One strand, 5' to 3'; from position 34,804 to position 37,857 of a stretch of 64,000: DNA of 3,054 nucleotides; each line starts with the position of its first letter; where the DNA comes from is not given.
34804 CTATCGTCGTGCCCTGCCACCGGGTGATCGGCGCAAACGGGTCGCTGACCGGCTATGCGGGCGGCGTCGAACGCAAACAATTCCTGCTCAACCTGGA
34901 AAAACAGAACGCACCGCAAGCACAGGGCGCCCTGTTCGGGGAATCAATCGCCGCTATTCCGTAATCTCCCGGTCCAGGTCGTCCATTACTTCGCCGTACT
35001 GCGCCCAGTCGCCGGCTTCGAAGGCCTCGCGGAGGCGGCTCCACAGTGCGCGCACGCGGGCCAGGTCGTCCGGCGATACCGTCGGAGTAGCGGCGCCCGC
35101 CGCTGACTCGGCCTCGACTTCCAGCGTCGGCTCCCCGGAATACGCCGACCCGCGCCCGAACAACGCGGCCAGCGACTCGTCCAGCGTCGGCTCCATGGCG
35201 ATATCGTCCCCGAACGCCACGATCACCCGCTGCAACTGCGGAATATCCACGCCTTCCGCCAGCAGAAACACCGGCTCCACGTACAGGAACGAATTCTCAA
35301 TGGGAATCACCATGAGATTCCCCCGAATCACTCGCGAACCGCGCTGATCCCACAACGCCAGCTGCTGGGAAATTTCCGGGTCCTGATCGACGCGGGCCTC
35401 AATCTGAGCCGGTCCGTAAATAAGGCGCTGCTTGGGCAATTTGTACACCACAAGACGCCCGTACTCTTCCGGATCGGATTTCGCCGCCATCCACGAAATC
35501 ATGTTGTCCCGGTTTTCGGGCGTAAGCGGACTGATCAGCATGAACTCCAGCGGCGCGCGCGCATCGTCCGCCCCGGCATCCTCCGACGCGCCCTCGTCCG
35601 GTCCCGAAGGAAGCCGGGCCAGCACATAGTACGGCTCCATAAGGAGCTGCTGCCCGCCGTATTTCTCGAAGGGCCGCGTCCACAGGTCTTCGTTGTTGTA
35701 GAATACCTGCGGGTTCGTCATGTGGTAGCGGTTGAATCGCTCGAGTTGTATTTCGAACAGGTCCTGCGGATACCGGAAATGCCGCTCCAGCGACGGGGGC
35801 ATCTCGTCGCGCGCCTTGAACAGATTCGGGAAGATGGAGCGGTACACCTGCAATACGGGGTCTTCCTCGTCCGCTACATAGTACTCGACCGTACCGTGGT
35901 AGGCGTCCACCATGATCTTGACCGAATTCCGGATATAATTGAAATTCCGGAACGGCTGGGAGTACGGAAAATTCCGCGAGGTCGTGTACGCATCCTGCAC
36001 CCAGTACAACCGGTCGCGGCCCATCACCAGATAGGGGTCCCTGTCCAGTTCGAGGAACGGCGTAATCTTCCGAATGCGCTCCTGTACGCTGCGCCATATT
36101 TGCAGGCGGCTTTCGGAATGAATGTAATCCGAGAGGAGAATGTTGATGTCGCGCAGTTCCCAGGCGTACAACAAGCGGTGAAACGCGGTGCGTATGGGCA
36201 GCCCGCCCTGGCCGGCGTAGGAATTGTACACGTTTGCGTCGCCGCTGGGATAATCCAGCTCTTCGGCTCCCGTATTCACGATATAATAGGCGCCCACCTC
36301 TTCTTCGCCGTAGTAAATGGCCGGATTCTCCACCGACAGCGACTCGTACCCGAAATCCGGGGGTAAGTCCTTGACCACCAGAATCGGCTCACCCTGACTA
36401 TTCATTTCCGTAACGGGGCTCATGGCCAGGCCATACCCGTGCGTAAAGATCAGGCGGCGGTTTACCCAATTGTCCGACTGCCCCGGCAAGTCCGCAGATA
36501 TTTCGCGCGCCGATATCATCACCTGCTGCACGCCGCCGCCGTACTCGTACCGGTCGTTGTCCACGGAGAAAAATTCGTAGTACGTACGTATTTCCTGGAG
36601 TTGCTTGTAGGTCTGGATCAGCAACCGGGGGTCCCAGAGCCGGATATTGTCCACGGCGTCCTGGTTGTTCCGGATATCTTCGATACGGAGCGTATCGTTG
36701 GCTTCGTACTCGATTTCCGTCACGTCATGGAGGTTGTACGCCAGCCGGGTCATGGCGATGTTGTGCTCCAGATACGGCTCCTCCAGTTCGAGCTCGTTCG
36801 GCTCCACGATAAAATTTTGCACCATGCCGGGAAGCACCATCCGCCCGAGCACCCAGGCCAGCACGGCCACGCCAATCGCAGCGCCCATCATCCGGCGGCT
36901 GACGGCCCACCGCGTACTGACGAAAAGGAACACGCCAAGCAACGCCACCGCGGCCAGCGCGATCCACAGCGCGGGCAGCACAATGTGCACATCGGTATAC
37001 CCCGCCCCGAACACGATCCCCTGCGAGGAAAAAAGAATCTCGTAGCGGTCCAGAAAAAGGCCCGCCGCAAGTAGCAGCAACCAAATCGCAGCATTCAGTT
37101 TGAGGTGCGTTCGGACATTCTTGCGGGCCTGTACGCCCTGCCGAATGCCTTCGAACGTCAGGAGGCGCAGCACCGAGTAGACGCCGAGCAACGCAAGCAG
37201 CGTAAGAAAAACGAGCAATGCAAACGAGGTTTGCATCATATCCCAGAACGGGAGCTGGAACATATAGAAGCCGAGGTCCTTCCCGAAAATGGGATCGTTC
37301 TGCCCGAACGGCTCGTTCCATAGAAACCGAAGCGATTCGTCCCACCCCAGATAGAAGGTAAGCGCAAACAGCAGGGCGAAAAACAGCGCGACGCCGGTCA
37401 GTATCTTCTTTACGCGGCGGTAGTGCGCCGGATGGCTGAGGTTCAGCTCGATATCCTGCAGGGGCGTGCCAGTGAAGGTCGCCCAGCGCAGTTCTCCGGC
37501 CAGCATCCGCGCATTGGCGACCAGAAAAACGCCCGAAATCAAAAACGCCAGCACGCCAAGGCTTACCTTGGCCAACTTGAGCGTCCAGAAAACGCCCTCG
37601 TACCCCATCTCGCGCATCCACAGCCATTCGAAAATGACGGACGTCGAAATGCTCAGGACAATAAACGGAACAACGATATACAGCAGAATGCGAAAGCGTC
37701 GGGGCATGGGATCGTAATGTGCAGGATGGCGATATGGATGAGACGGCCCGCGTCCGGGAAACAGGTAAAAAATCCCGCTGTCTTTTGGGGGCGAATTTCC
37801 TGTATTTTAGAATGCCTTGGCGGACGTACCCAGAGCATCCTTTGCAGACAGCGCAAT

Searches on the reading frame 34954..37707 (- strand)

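Call 29: search_protein_families(library=pfam, proteins=[window:34954-37707:-], max_evalue=0.001)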
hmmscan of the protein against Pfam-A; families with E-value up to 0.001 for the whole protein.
window:34954-37707:- (917 aa): 1 family
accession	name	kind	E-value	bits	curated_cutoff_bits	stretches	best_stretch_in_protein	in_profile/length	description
PF03699.18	UPF0182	-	4.9e-275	914.9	27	1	7-786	4-770/770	Uncharacterised protein family (UPF0182)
